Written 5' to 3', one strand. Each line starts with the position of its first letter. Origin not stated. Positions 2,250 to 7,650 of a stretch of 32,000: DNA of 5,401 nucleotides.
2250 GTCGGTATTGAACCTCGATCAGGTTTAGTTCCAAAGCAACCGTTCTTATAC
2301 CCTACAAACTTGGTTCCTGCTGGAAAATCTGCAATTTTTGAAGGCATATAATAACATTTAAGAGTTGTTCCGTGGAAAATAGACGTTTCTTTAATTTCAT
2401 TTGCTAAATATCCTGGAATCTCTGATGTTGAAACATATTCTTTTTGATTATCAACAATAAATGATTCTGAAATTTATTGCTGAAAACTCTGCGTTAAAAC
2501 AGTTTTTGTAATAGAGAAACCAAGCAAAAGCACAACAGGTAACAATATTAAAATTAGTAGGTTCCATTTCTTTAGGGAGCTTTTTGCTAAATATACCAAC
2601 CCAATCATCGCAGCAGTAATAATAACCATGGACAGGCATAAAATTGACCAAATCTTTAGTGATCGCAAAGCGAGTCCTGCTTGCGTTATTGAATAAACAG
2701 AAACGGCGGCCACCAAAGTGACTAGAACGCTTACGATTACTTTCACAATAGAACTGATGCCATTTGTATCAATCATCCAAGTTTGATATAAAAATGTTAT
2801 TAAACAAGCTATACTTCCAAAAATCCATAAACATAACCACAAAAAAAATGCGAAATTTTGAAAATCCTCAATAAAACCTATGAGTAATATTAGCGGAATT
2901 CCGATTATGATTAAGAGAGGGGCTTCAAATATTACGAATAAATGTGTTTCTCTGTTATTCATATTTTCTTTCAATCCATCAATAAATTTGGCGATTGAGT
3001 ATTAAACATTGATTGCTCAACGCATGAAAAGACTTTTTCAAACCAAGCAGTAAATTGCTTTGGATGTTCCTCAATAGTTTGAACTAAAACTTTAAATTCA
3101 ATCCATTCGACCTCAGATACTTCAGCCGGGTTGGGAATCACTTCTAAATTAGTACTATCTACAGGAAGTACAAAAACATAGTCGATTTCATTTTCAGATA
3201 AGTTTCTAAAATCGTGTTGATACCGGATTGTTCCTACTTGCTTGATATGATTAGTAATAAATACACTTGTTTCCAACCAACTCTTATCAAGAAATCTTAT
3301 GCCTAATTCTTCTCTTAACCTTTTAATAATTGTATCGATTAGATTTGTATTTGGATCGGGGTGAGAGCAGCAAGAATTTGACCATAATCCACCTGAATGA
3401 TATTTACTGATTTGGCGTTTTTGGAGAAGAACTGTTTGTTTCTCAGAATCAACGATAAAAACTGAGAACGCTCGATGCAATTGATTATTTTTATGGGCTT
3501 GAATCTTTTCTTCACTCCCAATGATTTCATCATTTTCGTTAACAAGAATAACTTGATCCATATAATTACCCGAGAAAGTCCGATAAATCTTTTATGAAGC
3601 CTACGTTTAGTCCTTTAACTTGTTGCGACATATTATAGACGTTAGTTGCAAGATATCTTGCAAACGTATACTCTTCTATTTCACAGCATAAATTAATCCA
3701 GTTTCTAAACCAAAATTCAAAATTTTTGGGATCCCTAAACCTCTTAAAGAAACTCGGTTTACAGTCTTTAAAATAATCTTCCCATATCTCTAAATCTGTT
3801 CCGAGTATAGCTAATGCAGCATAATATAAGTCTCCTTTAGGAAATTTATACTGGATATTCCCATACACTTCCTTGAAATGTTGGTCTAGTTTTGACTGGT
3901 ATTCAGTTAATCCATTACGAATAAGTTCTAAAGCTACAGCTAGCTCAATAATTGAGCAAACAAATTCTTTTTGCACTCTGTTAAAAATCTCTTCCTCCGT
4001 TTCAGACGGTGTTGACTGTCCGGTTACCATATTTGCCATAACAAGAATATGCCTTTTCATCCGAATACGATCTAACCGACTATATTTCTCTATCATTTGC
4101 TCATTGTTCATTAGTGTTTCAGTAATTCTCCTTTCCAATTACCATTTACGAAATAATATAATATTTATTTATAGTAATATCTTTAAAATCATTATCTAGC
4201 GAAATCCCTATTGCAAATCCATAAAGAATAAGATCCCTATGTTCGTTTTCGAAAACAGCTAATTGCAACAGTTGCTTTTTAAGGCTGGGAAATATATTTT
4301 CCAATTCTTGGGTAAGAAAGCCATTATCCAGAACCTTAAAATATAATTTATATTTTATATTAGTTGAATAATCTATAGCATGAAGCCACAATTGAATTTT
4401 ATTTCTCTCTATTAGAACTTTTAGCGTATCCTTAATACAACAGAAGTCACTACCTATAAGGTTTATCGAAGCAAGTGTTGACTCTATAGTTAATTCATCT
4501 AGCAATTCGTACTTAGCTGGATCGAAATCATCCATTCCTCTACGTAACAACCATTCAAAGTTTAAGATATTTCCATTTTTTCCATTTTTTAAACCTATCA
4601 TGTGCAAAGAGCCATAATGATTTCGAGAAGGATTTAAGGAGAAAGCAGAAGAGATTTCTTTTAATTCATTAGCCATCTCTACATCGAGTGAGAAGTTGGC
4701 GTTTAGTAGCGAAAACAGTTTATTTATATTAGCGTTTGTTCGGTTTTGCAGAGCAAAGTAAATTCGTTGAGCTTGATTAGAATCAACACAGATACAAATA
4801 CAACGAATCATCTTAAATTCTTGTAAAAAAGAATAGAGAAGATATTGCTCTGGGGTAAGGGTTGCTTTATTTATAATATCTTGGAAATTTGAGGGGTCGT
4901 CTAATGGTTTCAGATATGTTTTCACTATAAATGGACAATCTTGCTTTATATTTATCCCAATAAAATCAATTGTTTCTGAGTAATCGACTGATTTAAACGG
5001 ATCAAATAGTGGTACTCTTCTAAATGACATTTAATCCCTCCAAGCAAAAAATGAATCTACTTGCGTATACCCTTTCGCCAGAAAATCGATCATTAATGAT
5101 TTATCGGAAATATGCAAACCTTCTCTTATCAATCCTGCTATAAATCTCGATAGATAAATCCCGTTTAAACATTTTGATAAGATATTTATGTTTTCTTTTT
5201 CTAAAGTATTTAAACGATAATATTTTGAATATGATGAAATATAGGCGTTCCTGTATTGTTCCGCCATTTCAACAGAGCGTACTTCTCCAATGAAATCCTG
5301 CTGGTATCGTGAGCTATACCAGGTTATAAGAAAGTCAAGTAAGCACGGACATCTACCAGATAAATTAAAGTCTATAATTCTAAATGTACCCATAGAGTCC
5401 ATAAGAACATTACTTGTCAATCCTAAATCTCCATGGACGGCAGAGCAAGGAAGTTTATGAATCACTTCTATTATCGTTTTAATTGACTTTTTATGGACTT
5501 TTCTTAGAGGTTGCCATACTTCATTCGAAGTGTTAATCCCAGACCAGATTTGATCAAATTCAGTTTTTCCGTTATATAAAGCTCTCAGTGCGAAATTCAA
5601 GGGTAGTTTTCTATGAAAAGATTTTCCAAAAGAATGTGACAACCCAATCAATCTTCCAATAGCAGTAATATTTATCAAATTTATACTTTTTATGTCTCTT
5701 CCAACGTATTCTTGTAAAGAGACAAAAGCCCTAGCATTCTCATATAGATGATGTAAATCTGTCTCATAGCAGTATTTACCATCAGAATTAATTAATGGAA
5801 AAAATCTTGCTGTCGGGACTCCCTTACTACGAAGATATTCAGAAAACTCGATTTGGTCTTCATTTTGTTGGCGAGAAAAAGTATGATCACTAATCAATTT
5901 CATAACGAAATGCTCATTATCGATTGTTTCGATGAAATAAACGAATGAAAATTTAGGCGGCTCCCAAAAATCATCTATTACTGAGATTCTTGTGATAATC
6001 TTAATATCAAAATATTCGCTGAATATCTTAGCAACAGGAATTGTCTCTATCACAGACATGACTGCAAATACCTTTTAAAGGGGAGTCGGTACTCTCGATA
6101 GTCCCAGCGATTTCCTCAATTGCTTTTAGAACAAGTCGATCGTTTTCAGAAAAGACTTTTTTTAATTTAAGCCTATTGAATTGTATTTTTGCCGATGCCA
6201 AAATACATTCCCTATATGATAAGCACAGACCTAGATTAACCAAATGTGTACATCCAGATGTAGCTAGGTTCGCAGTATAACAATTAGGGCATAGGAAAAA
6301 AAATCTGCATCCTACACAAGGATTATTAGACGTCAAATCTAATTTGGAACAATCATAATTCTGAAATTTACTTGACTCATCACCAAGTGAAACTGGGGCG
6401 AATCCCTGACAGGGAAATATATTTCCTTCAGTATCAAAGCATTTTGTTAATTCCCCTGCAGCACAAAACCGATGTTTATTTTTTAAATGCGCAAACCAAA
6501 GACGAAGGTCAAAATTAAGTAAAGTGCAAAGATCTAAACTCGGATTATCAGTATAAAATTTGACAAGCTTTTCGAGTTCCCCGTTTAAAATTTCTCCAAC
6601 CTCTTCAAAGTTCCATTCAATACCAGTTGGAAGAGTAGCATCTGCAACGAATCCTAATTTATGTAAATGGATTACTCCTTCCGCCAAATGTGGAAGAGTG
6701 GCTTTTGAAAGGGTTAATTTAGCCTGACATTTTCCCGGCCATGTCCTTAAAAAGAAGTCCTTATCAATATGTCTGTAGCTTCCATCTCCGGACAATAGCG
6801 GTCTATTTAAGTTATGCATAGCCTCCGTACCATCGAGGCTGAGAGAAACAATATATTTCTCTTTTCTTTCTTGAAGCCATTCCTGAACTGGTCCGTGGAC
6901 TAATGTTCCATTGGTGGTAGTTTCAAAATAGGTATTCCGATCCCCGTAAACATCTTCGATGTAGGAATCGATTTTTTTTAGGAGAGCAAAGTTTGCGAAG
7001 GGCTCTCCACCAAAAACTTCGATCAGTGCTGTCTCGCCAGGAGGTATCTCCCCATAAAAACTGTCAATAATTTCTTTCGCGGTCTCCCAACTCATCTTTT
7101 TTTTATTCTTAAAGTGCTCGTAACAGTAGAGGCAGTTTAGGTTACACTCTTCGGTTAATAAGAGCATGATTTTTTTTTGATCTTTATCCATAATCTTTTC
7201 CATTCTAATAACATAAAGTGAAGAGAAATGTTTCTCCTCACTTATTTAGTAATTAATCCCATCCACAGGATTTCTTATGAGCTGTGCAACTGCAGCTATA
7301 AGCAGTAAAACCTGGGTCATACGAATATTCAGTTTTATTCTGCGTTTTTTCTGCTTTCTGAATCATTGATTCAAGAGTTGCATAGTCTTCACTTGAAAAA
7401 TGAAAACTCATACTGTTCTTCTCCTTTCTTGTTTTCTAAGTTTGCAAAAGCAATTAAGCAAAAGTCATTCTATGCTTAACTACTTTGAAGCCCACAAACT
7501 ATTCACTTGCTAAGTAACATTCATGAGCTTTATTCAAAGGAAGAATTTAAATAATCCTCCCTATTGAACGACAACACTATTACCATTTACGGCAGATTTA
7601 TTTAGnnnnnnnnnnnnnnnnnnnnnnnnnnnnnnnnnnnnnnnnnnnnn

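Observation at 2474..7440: Candidate undescribed RiPP pathway: precursor, rSAM/SPASM, APH-like kinase, ABBA-prenyltransferase-like protein, orphan, type-1 IDI and membrane protein in one operon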

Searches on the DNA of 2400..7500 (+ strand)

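Call 20: search_dna_similar(query=window:2400-7500:+, collection=phages, mode=near)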
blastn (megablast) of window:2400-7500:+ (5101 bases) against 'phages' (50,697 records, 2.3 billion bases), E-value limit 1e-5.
No match.

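Call 21: search_dna_similar(query=window:2400-7500:+, collection=plasmids, mode=near)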
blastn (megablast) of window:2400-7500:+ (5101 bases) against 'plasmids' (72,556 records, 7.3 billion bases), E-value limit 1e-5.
No match.
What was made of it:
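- Tried and rejected: Nothing found (calls 20, 21).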

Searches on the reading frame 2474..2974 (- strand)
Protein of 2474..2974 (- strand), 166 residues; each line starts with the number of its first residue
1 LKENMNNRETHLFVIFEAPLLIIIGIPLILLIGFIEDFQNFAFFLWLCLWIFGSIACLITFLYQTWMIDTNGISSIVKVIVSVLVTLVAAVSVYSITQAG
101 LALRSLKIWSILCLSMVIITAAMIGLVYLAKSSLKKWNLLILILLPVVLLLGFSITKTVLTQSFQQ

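Call 3: search_protein_families(library=pfam, proteins=[window:2474-2974:-], max_evalue=1)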
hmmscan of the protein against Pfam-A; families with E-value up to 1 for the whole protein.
window:2474-2974:- (166 aa): 2 families
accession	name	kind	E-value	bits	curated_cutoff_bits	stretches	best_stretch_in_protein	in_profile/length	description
PF07694.17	5TM-5TMR_LYT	-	0.0016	18.5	24.6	1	50-153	60-157/169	5TMR of 5TMR-LYT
PF20728.2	Nairovirus_NSm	-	0.37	11.3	27.4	1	47-93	8-55/115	Nairovirus NSm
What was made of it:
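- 2474..2974 (-): Membrane protein with five predicted TM segments. A role in immunity or export is a guess. There is only a sub-threshold 5TMR-LYT hit (call 3).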

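Call 4: search_protein_families(library=ncbifam, proteins=[window:2474-2974:-], max_evalue=1)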
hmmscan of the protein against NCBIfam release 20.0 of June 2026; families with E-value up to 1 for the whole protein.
window:2474-2974:- (166 aa): 1 family
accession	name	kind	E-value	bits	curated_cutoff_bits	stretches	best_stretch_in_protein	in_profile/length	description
NF047874.1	MASE3_PAS_HK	subfamily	0.45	9.2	560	1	36-145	75-183/655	MASE3 domain-containing sensor histidine kinase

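Call 75: search_protein_families(library=padloc, proteins=[window:2474-2974:-], max_evalue=0.01)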
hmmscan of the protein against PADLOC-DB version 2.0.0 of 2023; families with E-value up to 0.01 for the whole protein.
window:2474-2974:- (166 aa): 0 families

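Call 76: search_protein_families(library=phrogs, proteins=[window:2474-2974:-], max_evalue=0.001)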
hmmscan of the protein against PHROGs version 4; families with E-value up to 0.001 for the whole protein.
window:2474-2974:- (166 aa): 0 families

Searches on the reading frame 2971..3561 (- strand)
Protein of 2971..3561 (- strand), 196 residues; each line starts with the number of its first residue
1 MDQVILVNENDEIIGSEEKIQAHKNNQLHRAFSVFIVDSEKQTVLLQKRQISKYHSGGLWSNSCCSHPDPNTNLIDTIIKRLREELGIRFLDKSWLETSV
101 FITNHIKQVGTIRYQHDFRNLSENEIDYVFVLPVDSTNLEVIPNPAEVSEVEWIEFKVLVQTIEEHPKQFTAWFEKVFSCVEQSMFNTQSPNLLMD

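Call 3: search_protein_families(library=pfam, proteins=[window:2971-3561:-], max_evalue=1)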
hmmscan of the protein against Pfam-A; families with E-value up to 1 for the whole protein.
window:2971-3561:- (196 aa): 2 families
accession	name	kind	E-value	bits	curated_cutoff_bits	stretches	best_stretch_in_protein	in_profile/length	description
PF00293.34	NUDIX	-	2.1e-16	60.6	21.1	1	28-174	2-134/134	NUDIX domain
PF11871.13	DUF3391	-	0.023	15.7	27.8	1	90-145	17-67/136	Domain of unknown function (DUF3391)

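Call 4: search_protein_families(library=ncbifam, proteins=[window:2971-3561:-], max_evalue=1)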
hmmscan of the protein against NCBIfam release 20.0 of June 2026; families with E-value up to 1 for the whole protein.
window:2971-3561:- (196 aa): 6 families
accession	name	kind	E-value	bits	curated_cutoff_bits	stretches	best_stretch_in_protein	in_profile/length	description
NF002995.0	PRK03759.1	equivalog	7.6e-40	136.5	127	1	2-177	7-168/185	isopentenyl-diphosphate Delta-isomerase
TIGR02150.1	IPP_isom_1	equivalog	1.6e-32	112.6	105.8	1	4-176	1-157/159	isopentenyl-diphosphate delta-isomerase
NF041653.1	Nud_hyd_Meth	equivalog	1.1e-08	35.1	300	2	7-89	5-85/170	Nudix hydrolase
NF011922.0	PRK15393.1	equivalog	8.8e-07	28.7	152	1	4-94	13-102/182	NUDIX hydrolase YfcD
NF006530.0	PRK08999.1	equivalog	0.032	13.3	245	1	36-98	12-72/315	Nudix family hydrolase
NF041652.1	Nud_hyd_Dein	equivalog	0.13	12.5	200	1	29-97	13-81/152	Nudix hydrolase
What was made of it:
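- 2971..3561 (-): Type-1 isopentenyl-diphosphate isomerase. It lies above both NCBIfam equivalog cut-offs (call 4).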

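Call 75: search_protein_families(library=padloc, proteins=[window:2971-3561:-], max_evalue=0.01)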
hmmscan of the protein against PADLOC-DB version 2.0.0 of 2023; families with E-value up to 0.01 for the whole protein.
window:2971-3561:- (196 aa): 0 families

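Call 76: search_protein_families(library=phrogs, proteins=[window:2971-3561:-], max_evalue=0.001)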
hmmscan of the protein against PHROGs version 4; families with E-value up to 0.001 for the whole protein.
window:2971-3561:- (196 aa): 1 family
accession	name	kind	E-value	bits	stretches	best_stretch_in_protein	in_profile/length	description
phrog_1198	-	other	7.3e-08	33.4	1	3-162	12-153/253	MutT/NUDIX hydrolase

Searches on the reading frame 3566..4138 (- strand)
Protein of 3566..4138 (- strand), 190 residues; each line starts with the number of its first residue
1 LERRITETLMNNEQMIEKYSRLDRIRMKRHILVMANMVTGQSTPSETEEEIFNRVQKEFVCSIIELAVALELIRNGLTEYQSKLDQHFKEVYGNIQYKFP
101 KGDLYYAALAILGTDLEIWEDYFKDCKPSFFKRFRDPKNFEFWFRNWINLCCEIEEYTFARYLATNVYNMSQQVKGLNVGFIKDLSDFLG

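Call 3: search_protein_families(library=pfam, proteins=[window:3566-4138:-], max_evalue=1)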
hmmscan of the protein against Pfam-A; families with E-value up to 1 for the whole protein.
window:3566-4138:- (190 aa): 0 families

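Call 4: search_protein_families(library=ncbifam, proteins=[window:3566-4138:-], max_evalue=1)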
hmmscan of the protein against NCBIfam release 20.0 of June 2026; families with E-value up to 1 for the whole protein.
window:3566-4138:- (190 aa): 1 family
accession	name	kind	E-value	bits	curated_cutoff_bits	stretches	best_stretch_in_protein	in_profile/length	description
NF009025.0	PRK12361.1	equivalog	0.089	11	505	1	12-64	223-277/546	hypothetical protein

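Call 39: find_homologous_proteins(query=window:3566-4138:-, max_evalue=0.001)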
Query window:3566-4138:- (190 aa): 2 proteins with E <= 0.001 among 111 candidates.
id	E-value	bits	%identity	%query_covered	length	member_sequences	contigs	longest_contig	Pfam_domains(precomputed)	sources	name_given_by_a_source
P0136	1.1e-111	389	92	96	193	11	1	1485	-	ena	-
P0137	3.6e-64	234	57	97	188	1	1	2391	-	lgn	-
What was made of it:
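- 3566..4138 (-): Orphan protein of 190 or 181 aa, function unknown, lineage-specific. Only two homologues were found among 5.8 billion sequences (call 39).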

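Call 75: search_protein_families(library=padloc, proteins=[window:3566-4138:-], max_evalue=0.01)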
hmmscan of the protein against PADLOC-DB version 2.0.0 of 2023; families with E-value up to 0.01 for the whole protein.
window:3566-4138:- (190 aa): 0 families

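Call 76: search_protein_families(library=phrogs, proteins=[window:3566-4138:-], max_evalue=0.001)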
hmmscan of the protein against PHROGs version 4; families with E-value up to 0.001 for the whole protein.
window:3566-4138:- (190 aa): 0 families
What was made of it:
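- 3566..4138 (-): No hit in Pfam, NCBIfam, PADLOC or PHROGs (calls 3, 4, 75, 76).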
